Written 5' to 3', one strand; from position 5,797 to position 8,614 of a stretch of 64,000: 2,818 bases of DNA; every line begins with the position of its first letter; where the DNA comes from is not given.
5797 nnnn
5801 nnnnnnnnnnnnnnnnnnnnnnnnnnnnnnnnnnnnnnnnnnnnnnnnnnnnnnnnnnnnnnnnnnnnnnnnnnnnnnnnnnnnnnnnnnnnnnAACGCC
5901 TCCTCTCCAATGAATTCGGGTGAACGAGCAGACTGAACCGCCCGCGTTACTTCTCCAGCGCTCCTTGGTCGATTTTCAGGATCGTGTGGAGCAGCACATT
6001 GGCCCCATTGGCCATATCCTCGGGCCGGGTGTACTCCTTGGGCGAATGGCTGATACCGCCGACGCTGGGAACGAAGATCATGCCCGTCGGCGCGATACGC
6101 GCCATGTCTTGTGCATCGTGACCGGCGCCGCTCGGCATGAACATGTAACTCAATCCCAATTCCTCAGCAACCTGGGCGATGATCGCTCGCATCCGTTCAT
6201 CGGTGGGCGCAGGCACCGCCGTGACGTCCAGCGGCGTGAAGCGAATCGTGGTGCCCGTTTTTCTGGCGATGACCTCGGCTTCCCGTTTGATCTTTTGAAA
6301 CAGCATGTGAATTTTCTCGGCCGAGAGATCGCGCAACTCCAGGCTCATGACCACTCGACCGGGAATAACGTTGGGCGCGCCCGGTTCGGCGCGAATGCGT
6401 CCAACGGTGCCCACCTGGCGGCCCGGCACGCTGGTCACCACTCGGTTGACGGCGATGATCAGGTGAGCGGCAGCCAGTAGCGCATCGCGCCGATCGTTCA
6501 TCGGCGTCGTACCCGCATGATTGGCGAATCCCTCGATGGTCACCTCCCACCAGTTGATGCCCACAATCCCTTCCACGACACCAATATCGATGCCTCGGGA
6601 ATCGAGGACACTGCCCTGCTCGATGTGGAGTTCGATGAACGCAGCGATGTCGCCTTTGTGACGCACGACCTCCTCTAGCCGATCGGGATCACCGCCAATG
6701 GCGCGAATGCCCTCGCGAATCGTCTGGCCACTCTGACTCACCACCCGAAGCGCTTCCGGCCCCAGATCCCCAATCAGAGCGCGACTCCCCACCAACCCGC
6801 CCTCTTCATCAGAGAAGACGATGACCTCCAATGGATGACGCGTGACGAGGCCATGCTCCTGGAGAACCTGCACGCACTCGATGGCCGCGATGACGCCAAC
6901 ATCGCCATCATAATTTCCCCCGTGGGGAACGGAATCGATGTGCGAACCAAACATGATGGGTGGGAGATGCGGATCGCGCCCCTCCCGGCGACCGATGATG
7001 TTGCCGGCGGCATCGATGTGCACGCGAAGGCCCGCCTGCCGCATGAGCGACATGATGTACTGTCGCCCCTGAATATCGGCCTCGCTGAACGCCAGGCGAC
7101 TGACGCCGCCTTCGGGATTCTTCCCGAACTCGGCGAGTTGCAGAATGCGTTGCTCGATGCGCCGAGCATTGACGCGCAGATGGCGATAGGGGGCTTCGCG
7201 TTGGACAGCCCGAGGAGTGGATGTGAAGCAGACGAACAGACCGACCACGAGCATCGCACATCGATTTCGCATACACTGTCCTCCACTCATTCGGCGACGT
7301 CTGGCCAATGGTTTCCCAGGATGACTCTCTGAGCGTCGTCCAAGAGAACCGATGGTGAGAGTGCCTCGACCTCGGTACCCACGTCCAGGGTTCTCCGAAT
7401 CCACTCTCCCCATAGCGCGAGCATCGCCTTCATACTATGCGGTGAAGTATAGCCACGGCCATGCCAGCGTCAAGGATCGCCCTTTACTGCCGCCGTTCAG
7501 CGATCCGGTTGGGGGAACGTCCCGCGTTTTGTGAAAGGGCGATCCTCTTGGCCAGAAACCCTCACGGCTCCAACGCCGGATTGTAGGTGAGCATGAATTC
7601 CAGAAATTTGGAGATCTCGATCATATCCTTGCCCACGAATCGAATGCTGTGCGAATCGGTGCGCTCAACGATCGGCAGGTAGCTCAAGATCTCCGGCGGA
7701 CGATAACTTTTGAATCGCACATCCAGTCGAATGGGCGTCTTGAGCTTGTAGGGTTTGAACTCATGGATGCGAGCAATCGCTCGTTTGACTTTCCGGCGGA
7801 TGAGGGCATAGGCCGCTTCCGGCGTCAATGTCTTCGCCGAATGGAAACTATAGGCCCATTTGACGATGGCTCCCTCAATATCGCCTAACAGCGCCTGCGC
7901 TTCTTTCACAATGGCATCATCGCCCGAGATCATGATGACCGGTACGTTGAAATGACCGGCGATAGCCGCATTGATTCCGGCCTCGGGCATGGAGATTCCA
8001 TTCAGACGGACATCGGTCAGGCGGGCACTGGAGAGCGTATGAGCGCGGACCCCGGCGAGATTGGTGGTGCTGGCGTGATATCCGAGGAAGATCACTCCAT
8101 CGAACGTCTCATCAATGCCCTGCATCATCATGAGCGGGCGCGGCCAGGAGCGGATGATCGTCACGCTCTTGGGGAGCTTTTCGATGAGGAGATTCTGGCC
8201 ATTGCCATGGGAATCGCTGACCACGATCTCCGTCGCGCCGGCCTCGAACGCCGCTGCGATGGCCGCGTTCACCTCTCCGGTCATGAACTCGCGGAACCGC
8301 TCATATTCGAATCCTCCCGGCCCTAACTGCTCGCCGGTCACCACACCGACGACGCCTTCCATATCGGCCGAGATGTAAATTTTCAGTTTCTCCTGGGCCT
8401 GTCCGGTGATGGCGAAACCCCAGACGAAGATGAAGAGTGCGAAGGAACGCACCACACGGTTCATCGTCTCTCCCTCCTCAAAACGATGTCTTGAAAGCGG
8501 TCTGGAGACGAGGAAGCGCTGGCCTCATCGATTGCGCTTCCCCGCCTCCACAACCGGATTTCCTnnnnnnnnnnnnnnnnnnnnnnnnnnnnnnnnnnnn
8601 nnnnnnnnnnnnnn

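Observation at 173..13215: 13-kb co-directional extracytoplasmic peptide/amide catabolism supercluster ending in a Cys-cluster GAF kinase and CheY-like receiver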

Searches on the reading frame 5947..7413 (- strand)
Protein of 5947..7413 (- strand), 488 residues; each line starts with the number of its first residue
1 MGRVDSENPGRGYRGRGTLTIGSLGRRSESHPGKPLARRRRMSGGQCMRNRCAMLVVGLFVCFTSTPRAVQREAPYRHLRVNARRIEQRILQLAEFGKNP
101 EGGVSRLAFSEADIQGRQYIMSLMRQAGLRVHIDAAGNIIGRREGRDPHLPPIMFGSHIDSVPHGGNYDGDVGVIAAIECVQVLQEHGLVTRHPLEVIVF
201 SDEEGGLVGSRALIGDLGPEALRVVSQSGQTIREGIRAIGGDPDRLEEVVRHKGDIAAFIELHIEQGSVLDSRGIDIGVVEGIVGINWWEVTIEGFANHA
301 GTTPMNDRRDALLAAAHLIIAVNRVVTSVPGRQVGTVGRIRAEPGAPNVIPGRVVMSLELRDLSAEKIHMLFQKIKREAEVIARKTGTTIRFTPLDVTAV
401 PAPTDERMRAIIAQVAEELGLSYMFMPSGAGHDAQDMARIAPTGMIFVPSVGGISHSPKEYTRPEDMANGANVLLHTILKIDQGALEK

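Call 4: search_protein_families(library=pfam, proteins=[window:5947-7413:-], max_evalue=0.01)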
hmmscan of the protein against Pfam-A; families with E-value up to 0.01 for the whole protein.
window:5947-7413:- (488 aa): 3 families
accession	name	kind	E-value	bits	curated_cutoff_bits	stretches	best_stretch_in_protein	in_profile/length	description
PF01546.33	Peptidase_M20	-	7.5e-31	108.1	24.6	1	154-479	1-205/206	Peptidase family M20/M25/M40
PF04389.22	Peptidase_M28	-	2.3e-10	40.9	21.3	1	138-214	1-77/193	Peptidase family M28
PF07687.19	M20_dimer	-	2.1e-06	28.1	21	1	284-384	4-104/107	Peptidase dimerisation domain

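Call 5: search_protein_families(library=ncbifam, proteins=[window:5947-7413:-], max_evalue=0.001)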
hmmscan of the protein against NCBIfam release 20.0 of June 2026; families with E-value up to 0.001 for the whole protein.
window:5947-7413:- (488 aa): 32 families (the best 25 are shown)
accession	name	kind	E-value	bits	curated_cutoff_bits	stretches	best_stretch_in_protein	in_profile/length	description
NF006771.0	PRK09290.1-5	subfamily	9.9e-141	469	399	1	79-483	2-411/413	allantoate amidohydrolase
NF058540.1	Ncarbamyl_ErtE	equivalog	1.9e-136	454.9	520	1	78-483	5-416/418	N-carbamyl-l-glutamate amidohydrolase ErtE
TIGR01879.1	hydantase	subfamily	1.1e-132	442.8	204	1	85-480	2-400/401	hydantoinase/carbamoylase family amidase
NF006769.0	PRK09290.1-3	subfamily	2.7e-111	372.2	452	1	77-481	6-411/417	allantoate amidohydrolase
NF006775.0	PRK09290.2-5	equivalog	1.8e-109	366.2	479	1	81-483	10-415/419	allantoate amidohydrolase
NF009531.0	PRK12893.1-5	equivalog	1.5e-105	353.1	486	1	77-484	3-414/421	Zn-dependent hydrolase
NF009527.0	PRK12891.1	subfamily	1.5e-100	337.2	461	1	80-483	7-422/426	Zn-dependent hydrolase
NF009529.0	PRK12893.1-2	equivalog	3e-100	335.9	508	1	80-480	6-406/411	Zn-dependent hydrolase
NF006768.0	PRK09290.1-1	equivalog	1.4e-94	317.3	532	1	83-479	6-405/411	allantoate deiminase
NF006773.0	PRK09290.2-2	equivalog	9.8e-87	291.5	584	1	80-481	12-416/419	allantoate amidohydrolase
NF006772.0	PRK09290.2-1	subfamily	2e-85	287.2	424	1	80-484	11-418/430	allantoate amidohydrolase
NF006770.0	PRK09290.1-4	equivalog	6.6e-85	285.3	372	1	87-478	6-397/403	allantoate amidohydrolase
TIGR03176.1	AllC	equivalog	2.4e-80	270.2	597.75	1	85-479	4-400/406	allantoate deiminase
NF009530.0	PRK12893.1-4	subfamily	6.7e-79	265.9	551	1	79-479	5-405/423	Zn-dependent hydrolase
NF010373.0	PRK13799.1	equivalog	5e-78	263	1087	1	89-482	189-587/591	unknown domain/N-carbamoyl-L-amino acid hydrolase fusion protein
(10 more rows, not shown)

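Call 24: search_solved_structures(query=window:5947-7413:-, max_evalue=1e-20)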
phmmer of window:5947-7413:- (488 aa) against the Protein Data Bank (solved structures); distinct sequences matched with E-value up to 1e-20: 18.
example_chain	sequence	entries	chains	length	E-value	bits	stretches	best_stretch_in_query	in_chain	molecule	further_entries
3n5f_A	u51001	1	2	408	4.6e-109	368.4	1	82-484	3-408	N-carbamoyl-L-amino acid hydrolase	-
4pxe_A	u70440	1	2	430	5.3e-84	285.8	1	79-481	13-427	Ureidoglycolate hydrolase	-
4pxb_A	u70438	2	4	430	3.1e-83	283.3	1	79-481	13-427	Ureidoglycolate hydrolase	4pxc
4wjb_A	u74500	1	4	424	7.6e-75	255.6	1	71-483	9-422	Putative amidohydrolase/peptidase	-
5thw_A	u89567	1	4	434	4.2e-73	249.9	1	67-479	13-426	Deacylase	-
5tp4_A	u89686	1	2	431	1.4e-71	244.8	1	79-479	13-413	Amidase, hydantoinase/carbamoylase family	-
5i4m_A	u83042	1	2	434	2.1e-71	244.3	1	70-479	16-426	Amidase, hydantoinase/carbamoylase family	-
8apz_A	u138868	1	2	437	6.9e-67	229.4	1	72-480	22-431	N-carbamoyl-L-amino-acid hydrolase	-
8aq0_A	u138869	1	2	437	2.6e-66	227.5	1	72-480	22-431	N-carbamoyl-L-amino-acid hydrolase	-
8c46_A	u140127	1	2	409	1.6e-65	224.9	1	79-480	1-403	N-carbamoyl-beta-alanine amidohydrolase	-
1z2l_A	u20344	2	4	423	4.6e-65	223.4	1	84-475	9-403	Allantoate amidohydrolase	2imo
4pxd_A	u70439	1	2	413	2.4e-64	221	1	84-475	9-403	Allantoate amidohydrolase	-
6c0d_A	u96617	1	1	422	2.9e-53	184.5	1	81-481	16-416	Amidase, hydantoinase/carbamoylase family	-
1r3n_A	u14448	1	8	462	1.1e-50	176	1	93-483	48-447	beta-alanine synthase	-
1r43_A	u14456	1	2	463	1.1e-50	176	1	93-483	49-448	beta-alanine synthase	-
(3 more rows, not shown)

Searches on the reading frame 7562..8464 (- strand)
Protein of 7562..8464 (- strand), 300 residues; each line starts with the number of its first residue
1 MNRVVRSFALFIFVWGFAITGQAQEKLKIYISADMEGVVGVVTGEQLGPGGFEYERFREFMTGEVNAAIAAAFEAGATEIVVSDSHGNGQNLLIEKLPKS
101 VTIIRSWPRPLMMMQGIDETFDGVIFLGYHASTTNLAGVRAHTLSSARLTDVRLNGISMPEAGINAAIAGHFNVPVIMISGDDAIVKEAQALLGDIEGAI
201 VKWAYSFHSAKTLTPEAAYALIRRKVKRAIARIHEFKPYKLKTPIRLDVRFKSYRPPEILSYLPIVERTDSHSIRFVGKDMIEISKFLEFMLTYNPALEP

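Call 4: search_protein_families(library=pfam, proteins=[window:7562-8464:-], max_evalue=0.01)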
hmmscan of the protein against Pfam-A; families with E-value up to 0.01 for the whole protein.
window:7562-8464:- (300 aa): 1 family
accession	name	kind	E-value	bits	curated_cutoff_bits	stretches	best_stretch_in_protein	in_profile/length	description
PF04951.18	Peptidase_M55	-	6.2e-96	321.3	25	1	27-289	1-263/264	D-aminopeptidase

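Call 5: search_protein_families(library=ncbifam, proteins=[window:7562-8464:-], max_evalue=0.001)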
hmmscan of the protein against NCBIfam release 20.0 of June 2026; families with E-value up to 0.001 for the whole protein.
window:7562-8464:- (300 aa): 1 family
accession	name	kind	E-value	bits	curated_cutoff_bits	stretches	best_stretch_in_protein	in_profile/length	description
NF058634.1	AmiPeptDppABac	equivalog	2.1e-62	211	430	1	27-288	1-261/274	D-aminopeptidase DppA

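Call 30: find_related_loci(query=window:7562-8464:-, collection=metagenome_contigs, flank=10000)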
Query window:7562-8464:- (300 aa) in metagenome_contigs; peptide patterns used: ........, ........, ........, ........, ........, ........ (x = any residue, [..] = any of these).
488 stretches matched a pattern; 426 encode a relative of the query (tblastn E <= 1e-3); the best 80 are kept; 80 distinct loci.
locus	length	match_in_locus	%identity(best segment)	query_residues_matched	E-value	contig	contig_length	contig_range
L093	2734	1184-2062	83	8-300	0e+0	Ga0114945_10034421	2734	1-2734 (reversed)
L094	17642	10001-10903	80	1-300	8e-165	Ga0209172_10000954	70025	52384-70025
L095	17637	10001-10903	80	1-300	8e-165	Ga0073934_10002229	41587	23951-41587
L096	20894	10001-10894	80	5-300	1e-162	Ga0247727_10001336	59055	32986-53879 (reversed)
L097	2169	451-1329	80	8-300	3e-173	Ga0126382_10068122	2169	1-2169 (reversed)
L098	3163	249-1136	79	6-300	3e-169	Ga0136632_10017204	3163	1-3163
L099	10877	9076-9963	79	6-300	3e-161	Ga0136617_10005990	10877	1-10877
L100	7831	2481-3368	79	6-300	3e-161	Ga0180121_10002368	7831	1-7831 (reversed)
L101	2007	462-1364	77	1-300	4e-173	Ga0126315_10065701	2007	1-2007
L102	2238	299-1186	78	6-300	3e-171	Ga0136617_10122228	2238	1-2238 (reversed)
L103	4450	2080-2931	81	18-300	2e-163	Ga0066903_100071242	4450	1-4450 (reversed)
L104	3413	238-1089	81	18-300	1e-165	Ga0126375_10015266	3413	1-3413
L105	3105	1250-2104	80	16-300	1e-166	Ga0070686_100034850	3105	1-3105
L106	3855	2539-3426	77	6-300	3e-164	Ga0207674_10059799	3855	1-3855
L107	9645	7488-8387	76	1-300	2e-158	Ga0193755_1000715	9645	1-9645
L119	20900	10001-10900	80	1-300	2e-157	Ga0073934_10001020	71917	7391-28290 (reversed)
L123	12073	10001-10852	80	18-300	2e-157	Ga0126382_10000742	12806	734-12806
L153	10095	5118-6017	75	1-300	6e-156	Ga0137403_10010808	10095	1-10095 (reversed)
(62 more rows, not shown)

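Call 60: search_solved_structures(query=window:7562-8464:-, max_evalue=0.00001)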
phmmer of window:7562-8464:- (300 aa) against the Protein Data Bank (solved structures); distinct sequences matched with E-value up to 0.00001: 1.
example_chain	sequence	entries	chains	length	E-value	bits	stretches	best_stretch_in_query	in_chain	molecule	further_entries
1hi9_A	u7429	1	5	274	5.9e-46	160.4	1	27-287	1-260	DIPEPTIDE TRANSPORT PROTEIN DPPA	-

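Call 76: search_protein_families(library=pfam, proteins=[L119:8248-9954:+, L094:8488-9939:+, L099:7132-9012:+, L123:8729-9898:+, L123:6078-8540:+, L153:6022-7353:+], max_evalue=0.00001)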
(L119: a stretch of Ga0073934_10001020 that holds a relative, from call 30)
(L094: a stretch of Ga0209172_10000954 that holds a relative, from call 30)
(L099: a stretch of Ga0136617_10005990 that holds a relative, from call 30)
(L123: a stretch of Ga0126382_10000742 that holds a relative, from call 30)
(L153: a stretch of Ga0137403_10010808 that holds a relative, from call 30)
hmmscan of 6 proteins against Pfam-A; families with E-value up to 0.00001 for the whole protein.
L119:8248-9954:+ (568 aa): 2 families
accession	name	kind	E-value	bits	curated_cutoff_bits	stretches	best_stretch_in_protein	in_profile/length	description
PF07969.17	Amidohydro_3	-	7.3e-20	72.3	29.7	1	70-539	1-471/472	Amidohydrolase family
PF01979.26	Amidohydro_1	-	4.9e-08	33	25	1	464-539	275-345/345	Amidohydrolase family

L094:8488-9939:+ (483 aa): 2 families
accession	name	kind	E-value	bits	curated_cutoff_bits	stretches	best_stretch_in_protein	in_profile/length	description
PF00144.29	Beta-lactamase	-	1.1e-67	229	27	1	49-355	10-316/329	Beta-lactamase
PF11954.13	DUF3471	-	5.4e-08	33.6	29.3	1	395-471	4-89/103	Domain of unknown function (DUF3471)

L099:7132-9012:+ (626 aa): 1 family
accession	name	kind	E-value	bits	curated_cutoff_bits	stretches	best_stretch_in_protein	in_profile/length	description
PF04389.22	Peptidase_M28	-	3.6e-21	76.2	21.3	1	211-425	2-188/193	Peptidase family M28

L123:8729-9898:+ (389 aa): 1 family
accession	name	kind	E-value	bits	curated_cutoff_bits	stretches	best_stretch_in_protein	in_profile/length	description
PF14258.12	DUF4350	-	4.8e-26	92.6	30.4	1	43-219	1-181/181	Domain of unknown function (DUF4350)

L123:6078-8540:+ (820 aa): 2 families
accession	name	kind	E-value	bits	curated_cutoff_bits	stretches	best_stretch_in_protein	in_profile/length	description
PF07719.23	TPR_2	-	5.6e-08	32.8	27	0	594-622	6-34/34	Tetratricopeptide repeat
PF14559.12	TPR_19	-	1.3e-06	29.1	25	1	603-660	5-62/68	Tetratricopeptide repeat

L153:6022-7353:+ (443 aa): 3 families
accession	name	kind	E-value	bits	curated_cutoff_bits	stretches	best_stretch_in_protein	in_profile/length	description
PF24961.1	NfeD_membrane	-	1.1e-24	87.2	26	1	241-357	2-117/119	NfeD integral membrane domain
PF25145.1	NfeD1b_N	-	1e-16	61.5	40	1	28-191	2-158/189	NfeD1b, N-terminal domain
PF01957.25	NfeD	-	2.4e-16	60.1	29.1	1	374-426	3-56/57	NfeD-like C-terminal, partner-binding domain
